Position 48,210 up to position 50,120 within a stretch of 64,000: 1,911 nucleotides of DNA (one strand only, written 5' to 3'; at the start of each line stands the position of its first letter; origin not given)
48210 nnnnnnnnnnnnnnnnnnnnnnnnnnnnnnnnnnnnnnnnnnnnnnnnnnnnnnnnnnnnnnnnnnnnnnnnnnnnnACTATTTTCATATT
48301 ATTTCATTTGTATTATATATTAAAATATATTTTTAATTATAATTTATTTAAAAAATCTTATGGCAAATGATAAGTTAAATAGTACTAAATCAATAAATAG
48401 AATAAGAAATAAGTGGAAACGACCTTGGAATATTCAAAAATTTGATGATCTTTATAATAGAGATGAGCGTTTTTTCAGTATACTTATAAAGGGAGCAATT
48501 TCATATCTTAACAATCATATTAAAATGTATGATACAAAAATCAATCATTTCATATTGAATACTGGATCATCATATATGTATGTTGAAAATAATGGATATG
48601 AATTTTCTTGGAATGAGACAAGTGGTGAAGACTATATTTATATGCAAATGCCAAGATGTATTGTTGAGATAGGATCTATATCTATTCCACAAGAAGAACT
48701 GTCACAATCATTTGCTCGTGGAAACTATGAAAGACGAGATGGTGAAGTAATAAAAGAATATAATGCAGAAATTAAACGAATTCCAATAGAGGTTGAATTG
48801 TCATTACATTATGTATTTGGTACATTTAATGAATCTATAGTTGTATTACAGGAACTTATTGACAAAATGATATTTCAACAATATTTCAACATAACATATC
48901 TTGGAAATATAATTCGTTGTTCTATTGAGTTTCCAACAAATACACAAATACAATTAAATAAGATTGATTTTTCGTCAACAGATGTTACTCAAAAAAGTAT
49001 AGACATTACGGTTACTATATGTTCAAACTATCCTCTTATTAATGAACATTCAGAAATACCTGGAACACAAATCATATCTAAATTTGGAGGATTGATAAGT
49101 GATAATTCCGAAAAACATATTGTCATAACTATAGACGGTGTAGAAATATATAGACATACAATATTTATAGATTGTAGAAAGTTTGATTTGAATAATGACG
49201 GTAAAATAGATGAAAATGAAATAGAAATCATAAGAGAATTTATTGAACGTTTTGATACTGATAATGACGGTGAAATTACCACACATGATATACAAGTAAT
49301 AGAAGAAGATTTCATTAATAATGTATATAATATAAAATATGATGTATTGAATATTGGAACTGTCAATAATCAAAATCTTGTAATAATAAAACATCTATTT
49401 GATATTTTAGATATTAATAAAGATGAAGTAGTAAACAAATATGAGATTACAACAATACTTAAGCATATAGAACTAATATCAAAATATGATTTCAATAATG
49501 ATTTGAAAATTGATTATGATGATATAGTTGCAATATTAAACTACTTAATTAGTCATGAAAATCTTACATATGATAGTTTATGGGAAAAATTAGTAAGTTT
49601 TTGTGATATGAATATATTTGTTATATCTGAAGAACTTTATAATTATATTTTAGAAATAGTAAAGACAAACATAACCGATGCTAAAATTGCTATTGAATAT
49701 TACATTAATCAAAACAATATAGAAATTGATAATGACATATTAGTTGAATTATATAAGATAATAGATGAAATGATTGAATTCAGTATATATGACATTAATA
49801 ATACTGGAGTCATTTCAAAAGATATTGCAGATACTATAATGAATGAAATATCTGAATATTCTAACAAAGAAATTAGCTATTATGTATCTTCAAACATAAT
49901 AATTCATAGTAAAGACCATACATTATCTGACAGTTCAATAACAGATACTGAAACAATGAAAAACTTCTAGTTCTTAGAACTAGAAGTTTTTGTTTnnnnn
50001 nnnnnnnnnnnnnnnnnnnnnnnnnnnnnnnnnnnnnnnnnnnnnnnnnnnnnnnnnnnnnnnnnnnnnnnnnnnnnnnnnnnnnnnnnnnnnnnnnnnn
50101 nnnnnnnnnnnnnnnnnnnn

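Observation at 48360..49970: Protein with two pairs of dockerin/EF-hand-like calcium-binding loops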

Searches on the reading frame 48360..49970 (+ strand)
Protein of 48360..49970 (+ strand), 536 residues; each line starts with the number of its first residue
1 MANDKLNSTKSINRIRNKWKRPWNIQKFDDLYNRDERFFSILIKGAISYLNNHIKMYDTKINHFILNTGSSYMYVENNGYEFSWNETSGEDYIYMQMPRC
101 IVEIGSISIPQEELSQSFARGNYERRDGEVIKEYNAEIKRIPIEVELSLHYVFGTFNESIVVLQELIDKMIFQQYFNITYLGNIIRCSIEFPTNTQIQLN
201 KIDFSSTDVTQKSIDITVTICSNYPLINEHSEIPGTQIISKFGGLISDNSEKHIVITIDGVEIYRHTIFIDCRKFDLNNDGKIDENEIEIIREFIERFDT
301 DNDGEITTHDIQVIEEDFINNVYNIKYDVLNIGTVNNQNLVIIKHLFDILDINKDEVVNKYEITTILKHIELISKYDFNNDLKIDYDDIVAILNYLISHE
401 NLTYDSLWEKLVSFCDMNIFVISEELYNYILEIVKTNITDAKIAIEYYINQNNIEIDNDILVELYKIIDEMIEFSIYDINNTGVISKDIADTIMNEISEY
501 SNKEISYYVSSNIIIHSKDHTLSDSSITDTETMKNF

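Call 3: search_protein_families(library=pfam, proteins=[window:48360-49970:+], max_evalue=10)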
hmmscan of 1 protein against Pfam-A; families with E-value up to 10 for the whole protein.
window:48360-49970:+ (536 aa): 9 families
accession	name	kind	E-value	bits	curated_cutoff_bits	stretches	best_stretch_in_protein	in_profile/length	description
PF00036.39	EF-hand_1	-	3.7e-12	45.3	25.4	5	291-311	2-22/29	EF hand domain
PF13405.12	EF-hand_6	-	1.2e-11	43.7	25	5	291-312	2-23/30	EF-hand domain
PF13499.12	EF-hand_7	-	6.8e-06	26.8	30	4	296-363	9-62/67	EF-hand domain pair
PF13202.12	EF-hand_5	-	0.00021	21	25.9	2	273-288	6-21/25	EF hand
PF10591.15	SPARC_Ca_bdg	-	0.027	15.2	22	2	262-307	50-106/113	Secreted protein acidic and rich in cysteine Ca binding region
PF03645.18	Tctex-1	-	0.038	14.7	22.8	1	466-516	8-58/95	Tctex-1 family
PF00404.24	Dockerin_1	-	0.073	13.7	22.9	2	273-293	34-54/57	Dockerin type I domain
PF24643.1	DUF7637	-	0.65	10.5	27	1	467-519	53-108/112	Domain of unknown function (DUF7637)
PF13833.12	EF-hand_8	-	0.92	9.7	28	1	274-287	33-46/54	EF-hand domain pair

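Call 4: search_protein_families(library=phrogs, proteins=[window:48360-49970:+], max_evalue=0.01)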
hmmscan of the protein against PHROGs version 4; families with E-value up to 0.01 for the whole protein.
window:48360-49970:+ (536 aa): 0 families

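Call 8: search_dna_similar(collection=phages, mode=protein, query=window:48360-49970:+, max_evalue=0.001, max_rows=30)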
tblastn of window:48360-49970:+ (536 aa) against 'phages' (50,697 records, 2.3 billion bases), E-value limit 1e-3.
No match.

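Call 9: find_homologous_proteins(query=window:48360-49970:+, max_evalue=0.001)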
Query window:48360-49970:+ (536 aa): 464 proteins with E <= 0.001 among 8000 candidates; the best 120 are listed.
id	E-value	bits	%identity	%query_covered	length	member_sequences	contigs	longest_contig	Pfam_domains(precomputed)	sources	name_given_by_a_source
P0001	0.0e+0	1160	100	100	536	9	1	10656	PF13405.13,PF13499.13,PF13202.13,PF00036.39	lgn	-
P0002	5.2e-193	661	58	98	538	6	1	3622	PF13405.13,PF00036.39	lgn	-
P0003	1.7e-191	656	58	97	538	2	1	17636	PF13405.13,PF00404.25,PF13499.13,PF13202.13,PF00036.39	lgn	-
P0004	5.4e-189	647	57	99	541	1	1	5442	PF13405.13,PF13499.13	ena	-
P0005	7.8e-189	647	57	98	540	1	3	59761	PF13405.13,PF00404.25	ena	-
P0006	2.9e-187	642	57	97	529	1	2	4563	-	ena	-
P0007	4.0e-187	641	56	97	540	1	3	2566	PF13405.13,PF00404.25,PF00036.39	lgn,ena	-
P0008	4.3e-187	641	56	96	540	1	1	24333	PF13405.13,PF00404.25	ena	-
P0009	4.4e-187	641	56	97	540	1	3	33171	PF13405.13,PF00404.25,PF00036.39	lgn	-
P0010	5.8e-187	641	56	98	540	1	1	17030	PF13405.13,PF00404.25,PF00036.39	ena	-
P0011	7.3e-187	640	57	97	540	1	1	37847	PF13405.13,PF00404.25,PF00036.39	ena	-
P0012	9.7e-187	640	56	96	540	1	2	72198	PF13405.13,PF00404.25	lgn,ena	-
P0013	1.1e-186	640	56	96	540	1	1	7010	PF13405.13,PF00404.25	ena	-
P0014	1.1e-186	640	56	96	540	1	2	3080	PF13405.13,PF00404.25,PF00036.39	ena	-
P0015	1.3e-186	639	56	97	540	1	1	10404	PF13405.13,PF00404.25,PF00036.39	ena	-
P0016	1.3e-186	639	56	97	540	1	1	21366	PF13405.13,PF00404.25,PF00036.39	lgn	-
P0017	1.6e-186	639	56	96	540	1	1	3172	PF13405.13,PF00404.25,PF00036.39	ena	-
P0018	1.7e-186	639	56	97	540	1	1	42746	PF13405.13,PF00404.25,PF00036.39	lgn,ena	-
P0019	1.9e-186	639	56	98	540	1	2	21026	PF00404.25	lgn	-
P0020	2.0e-186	639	56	97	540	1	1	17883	PF13405.13,PF00404.25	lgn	-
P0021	2.3e-186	639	56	97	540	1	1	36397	PF13405.13,PF00404.25,PF00036.39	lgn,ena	-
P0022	2.4e-186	639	56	97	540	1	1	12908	PF13405.13,PF00404.25,PF00036.39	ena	-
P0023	2.6e-186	638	56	97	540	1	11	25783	PF13405.13,PF00404.25,PF00036.39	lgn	-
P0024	2.7e-186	638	56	97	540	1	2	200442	PF13405.13,PF00404.25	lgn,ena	-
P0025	2.9e-186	638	56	97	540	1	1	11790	PF13405.13,PF00404.25,PF00036.39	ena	-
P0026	3.7e-186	638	56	97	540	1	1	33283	PF13405.13,PF00404.25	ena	-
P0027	3.8e-186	638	56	97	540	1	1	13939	PF13405.13,PF00404.25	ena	-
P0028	3.9e-186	638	56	97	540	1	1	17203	PF13405.13,PF00404.25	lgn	-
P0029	4.1e-186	638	56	97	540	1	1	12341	PF13405.13,PF00404.25,PF00036.39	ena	-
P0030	4.3e-186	638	56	96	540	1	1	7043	PF13405.13,PF00404.25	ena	-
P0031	4.3e-186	638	56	97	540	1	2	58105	PF13405.13,PF00404.25,PF00036.39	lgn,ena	-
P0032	4.4e-186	638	56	97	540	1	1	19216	PF13405.13,PF00404.25,PF00036.39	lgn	-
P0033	4.5e-186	638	56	97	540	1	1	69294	PF13405.13,PF00404.25,PF00036.39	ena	-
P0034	4.6e-186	638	56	98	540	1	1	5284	PF13405.13,PF00404.25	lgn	-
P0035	4.7e-186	638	56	97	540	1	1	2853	PF13405.13,PF00404.25,PF00036.39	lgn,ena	-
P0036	4.9e-186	638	56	97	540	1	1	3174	PF13405.13,PF00404.25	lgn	-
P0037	4.9e-186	638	56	97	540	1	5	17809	PF13405.13,PF00404.25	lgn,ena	-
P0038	5.1e-186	637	56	97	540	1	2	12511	PF13405.13,PF00404.25,PF00036.39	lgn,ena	-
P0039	5.2e-186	637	56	97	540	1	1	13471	PF13405.13,PF00404.25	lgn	-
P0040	5.3e-186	637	56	97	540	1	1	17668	PF13405.13,PF00404.25,PF00036.39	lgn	-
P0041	5.6e-186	637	56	97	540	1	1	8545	PF13405.13,PF00404.25,PF00036.39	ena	-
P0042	5.7e-186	637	56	97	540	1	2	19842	PF13405.13,PF00404.25,PF00036.39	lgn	-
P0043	5.8e-186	637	56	97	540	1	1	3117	PF13405.13,PF00404.25,PF00036.39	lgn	-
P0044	5.8e-186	637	56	97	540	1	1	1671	PF13405.13,PF00404.25,PF00036.39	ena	-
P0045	5.8e-186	637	56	97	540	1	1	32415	PF13405.13,PF00404.25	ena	-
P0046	5.9e-186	637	56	96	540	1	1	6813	PF13405.13,PF00404.25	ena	-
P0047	6.0e-186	637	56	97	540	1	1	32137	PF13405.13,PF00404.25,PF00036.39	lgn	-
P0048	6.0e-186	637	56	97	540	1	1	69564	PF13405.13,PF00404.25,PF00036.39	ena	-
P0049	6.0e-186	637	56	97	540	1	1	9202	PF13405.13,PF00404.25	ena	-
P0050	6.1e-186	637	56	97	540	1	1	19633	PF13405.13,PF00404.25,PF00036.39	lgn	-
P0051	6.1e-186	637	56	97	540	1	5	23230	PF13405.13,PF00404.25,PF00036.39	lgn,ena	-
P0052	6.1e-186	637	56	97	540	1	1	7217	PF13405.13,PF00404.25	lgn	-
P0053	6.1e-186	637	56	97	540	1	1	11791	PF13405.13,PF00404.25,PF00036.39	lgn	-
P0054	6.1e-186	637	56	97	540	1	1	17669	PF13405.13,PF00404.25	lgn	-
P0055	6.2e-186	637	56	97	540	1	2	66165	PF13405.13,PF00404.25,PF00036.39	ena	-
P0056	6.3e-186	637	56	97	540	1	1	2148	PF13405.13,PF00404.25,PF00036.39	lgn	-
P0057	6.6e-186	637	56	97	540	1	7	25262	PF13405.13,PF00404.25,PF00036.39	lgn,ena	-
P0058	6.7e-186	637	56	97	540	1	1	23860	PF13405.13,PF00404.25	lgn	-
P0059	7.0e-186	637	56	97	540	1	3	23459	PF13405.13,PF00404.25,PF00036.39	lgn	-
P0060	7.0e-186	637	56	97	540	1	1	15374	PF13405.13,PF00404.25,PF00036.39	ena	-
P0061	7.1e-186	637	56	97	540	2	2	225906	PF13405.13,PF00404.25,PF00036.39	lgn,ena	-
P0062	7.7e-186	637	56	97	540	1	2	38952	PF13405.13,PF00404.25,PF00036.39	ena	-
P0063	7.7e-186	637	56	97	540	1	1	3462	PF13405.13,PF00404.25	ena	-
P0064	8.1e-186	637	56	97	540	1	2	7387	PF13405.13,PF00404.25,PF00036.39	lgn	-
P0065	8.1e-186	637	56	97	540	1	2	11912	PF13405.13,PF00404.25,PF00036.39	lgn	-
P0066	8.2e-186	637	56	97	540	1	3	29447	PF13405.13,PF00404.25,PF00036.39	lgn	-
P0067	8.4e-186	637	56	96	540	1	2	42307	PF13405.13,PF00404.25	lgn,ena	-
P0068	8.5e-186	637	56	97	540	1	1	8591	PF13405.13,PF00404.25,PF00036.39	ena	-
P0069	8.7e-186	637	56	97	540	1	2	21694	PF13405.13,PF00404.25,PF00036.39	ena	-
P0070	8.8e-186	637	56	97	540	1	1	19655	PF13405.13,PF00404.25,PF00036.39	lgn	-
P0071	8.8e-186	637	56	97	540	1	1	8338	PF13405.13,PF00404.25,PF00036.39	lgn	-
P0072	9.0e-186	637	56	97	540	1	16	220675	PF13405.13,PF00404.25,PF00036.39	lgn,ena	-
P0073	9.0e-186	637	56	97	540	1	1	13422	PF13405.13,PF00404.25,PF00036.39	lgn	-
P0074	9.1e-186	637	56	97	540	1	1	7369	PF13405.13,PF00404.25,PF00036.39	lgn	-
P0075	9.1e-186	637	56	97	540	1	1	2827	PF13405.13,PF00404.25,PF00036.39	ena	-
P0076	9.3e-186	637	56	97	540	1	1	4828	PF13405.13,PF00404.25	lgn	-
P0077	9.4e-186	637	56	97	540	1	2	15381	PF13405.13,PF00404.25,PF00036.39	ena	-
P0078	9.4e-186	637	56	97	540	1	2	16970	PF13405.13,PF00404.25,PF00036.39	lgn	-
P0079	9.5e-186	637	56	97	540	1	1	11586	PF13405.13,PF00404.25,PF00036.39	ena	-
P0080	1.0e-185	636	56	97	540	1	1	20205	PF13405.13,PF00404.25,PF00036.39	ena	-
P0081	1.0e-185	636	56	97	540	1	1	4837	PF13405.13,PF00404.25,PF00036.39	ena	-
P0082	1.0e-185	636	56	97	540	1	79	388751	PF13405.13,PF00404.25,PF00036.39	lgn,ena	-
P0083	1.1e-185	636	56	100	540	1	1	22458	PF13405.13,PF00404.25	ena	-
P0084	1.1e-185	636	56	97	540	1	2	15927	PF13405.13,PF00404.25,PF00036.39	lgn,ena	-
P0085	1.1e-185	636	56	97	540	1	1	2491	PF13405.13,PF00404.25,PF00036.39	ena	-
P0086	1.2e-185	636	56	97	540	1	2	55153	PF13405.13,PF00404.25,PF00036.39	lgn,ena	-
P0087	1.2e-185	636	56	97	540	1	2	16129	PF13405.13,PF00404.25,PF00036.39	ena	-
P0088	1.2e-185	636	56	97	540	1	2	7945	PF13405.13,PF00404.25,PF00036.39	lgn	-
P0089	1.2e-185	636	56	97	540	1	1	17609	PF13405.13,PF00404.25,PF00036.39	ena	-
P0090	1.2e-185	636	56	97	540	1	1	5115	PF13405.13,PF00404.25,PF00036.39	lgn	-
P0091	1.3e-185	636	56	97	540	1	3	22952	PF13405.13,PF00404.25,PF00036.39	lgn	-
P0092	1.3e-185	636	56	97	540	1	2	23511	PF13405.13,PF00404.25,PF00036.39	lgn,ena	-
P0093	1.4e-185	636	56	97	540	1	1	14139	PF13405.13,PF00404.25,PF00036.39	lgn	-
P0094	1.4e-185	636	56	97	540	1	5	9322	PF13405.13,PF00404.25,PF00036.39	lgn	-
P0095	1.4e-185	636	56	97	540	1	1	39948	PF13405.13,PF00404.25,PF00036.39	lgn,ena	-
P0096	1.4e-185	636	56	97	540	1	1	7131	PF13405.13,PF00404.25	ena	-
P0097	1.5e-185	636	56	97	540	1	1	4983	PF13405.13,PF00404.25,PF00036.39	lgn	-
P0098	1.6e-185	636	56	97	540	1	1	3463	PF13405.13,PF00404.25,PF00036.39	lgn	-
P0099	1.7e-185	636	56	97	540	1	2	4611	PF13405.13,PF00404.25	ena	-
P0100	1.7e-185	636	56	97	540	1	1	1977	PF13405.13,PF00404.25,PF00036.39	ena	-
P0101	1.7e-185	636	56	97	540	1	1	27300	PF13405.13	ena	-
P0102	1.9e-185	636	56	97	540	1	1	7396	PF13405.13,PF00404.25,PF00036.39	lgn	-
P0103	1.9e-185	636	56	97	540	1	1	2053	PF13405.13,PF00404.25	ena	-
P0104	2.1e-185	635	56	97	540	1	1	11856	PF13405.13,PF00404.25,PF00036.39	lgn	-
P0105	2.4e-185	635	56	97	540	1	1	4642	PF13405.13,PF00404.25,PF00036.39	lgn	-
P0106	2.6e-185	635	56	97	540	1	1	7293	PF13405.13,PF00404.25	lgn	-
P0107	2.8e-185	635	56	97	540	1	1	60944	PF13405.13,PF00404.25,PF00036.39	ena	-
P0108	3.1e-185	635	56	96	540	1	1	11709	PF13405.13,PF00404.25,PF00036.39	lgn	-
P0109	3.3e-185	635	56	97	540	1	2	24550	PF13405.13,PF00404.25,PF00036.39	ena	-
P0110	3.6e-185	635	56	97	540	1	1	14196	PF13405.13,PF00404.25,PF00036.39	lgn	-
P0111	3.6e-185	635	56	97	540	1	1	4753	PF13405.13,PF00404.25,PF00036.39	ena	-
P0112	3.8e-185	635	56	97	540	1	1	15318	PF13405.13,PF00404.25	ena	-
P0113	3.8e-185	635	56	97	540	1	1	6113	PF13405.13,PF00404.25,PF00036.39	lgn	-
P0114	3.8e-185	635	56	97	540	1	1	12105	PF13405.13,PF00404.25,PF00036.39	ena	-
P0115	4.2e-185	634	56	97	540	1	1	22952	PF13405.13,PF00404.25,PF00036.39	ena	-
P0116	4.3e-185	634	55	98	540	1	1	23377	PF13405.13,PF00404.25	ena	-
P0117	4.6e-185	634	56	96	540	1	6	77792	PF13405.13,PF00404.25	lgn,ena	-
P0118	5.0e-185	634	55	100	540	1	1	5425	PF13405.13,PF00404.25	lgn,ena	-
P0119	5.5e-185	634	56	97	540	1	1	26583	PF13405.13,PF00404.25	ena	-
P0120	6.0e-185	634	56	97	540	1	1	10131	PF13405.13,PF00404.25,PF00036.39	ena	-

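Call 31: find_encoding_contigs(protein=P0082, flank=10000, max_places=2)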
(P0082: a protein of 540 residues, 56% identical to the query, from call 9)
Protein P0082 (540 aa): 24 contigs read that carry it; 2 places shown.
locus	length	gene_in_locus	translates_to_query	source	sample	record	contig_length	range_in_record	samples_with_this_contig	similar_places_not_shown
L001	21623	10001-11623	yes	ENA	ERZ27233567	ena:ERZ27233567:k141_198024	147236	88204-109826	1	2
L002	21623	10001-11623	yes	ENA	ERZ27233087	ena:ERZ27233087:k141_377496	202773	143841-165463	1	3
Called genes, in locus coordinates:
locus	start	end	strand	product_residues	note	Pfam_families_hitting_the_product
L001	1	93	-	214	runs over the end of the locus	-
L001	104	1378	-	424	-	-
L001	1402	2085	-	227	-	-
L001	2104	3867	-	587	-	PF07230:Portal_T4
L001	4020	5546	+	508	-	PF03104:DNA_pol_B_exo1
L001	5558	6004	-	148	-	-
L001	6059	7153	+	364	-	PF00535:Glycos_transf_2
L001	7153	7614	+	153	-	-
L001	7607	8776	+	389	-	-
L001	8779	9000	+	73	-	-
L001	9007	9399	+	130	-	-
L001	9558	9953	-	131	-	-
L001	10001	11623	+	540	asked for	PF00404:Dockerin_1 (faint), PF00036:EF-hand_1 (faint), PF13405:EF-hand_6 (faint)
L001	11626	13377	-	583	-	-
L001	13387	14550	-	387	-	-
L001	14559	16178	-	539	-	-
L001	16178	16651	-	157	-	-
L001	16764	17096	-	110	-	-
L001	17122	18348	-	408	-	-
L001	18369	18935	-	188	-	-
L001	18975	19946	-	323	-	PF02368:Big_2 (weak)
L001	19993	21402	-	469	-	-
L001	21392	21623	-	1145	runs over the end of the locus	-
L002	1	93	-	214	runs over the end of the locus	-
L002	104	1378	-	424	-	-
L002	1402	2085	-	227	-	-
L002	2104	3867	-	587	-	PF07230:Portal_T4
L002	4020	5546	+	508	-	PF03104:DNA_pol_B_exo1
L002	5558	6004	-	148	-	-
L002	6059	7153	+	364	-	PF00535:Glycos_transf_2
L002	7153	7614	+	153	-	-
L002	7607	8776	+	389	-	-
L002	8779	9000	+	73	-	-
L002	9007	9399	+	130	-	-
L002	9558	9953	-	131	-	-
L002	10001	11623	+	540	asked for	PF00404:Dockerin_1 (faint), PF00036:EF-hand_1 (faint), PF13405:EF-hand_6 (faint)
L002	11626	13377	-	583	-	-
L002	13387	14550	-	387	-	-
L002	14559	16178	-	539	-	-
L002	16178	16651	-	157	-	-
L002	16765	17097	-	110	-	-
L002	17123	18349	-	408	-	-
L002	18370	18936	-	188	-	-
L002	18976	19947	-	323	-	PF02368:Big_2 (weak)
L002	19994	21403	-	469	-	-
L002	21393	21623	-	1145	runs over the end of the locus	-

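Call 36: predict_structure(alignment_id=A3)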
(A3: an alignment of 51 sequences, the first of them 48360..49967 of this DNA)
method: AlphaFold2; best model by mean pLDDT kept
length: 536 residues; sequences in the alignment: 51
mean_pLDDT: 76.1   pTM: 0.45
mean pLDDT of the five models: 76.1, 75.8, 75.7, 73.3, 71.6
residues with pLDDT >= 90: 154; 70-90: 230; 50-70: 59; < 50: 93
segments of 3 or more residues with pLDDT < 50: 1-13, 28-33, 68-89, 201-208, 241-262, 509-519, 529-536
pLDDT, mean of each block of 10 residues (from residue 1): 33 55 57 63 86 84 63 34 43 66 85 73 78 83 89 83 82 86 88 70 49 84 87 69 37 39 64 86 88 93 94 94 89 90 92 92 91 86 86 84 93 96 96 94 94 94 95 88 83 82 61 42 48 33
secondary structure, 60 per line:
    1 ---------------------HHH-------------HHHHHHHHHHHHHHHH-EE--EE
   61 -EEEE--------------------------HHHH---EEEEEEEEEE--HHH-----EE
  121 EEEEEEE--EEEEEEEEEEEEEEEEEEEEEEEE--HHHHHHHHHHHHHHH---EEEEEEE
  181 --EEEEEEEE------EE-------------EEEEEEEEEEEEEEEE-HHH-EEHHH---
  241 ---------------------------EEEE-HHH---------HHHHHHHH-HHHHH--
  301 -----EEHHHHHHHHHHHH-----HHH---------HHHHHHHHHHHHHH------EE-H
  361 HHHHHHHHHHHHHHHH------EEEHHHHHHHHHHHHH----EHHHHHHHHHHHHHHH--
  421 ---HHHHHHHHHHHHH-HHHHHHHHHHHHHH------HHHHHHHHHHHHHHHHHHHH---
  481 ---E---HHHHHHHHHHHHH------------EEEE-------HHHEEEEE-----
elements in order: H38-53 E62-65 H92-95 E99-108 E119-127 E130-153 H156-170 E174-180 E183-190 E212-227 E268-271 H285-292 H294-298 H308-319 H337-350 H360-376 E383-385 H386-398 H404-418 H424-436 H438-451 H458-477 H488-500 E513-516 E527-531
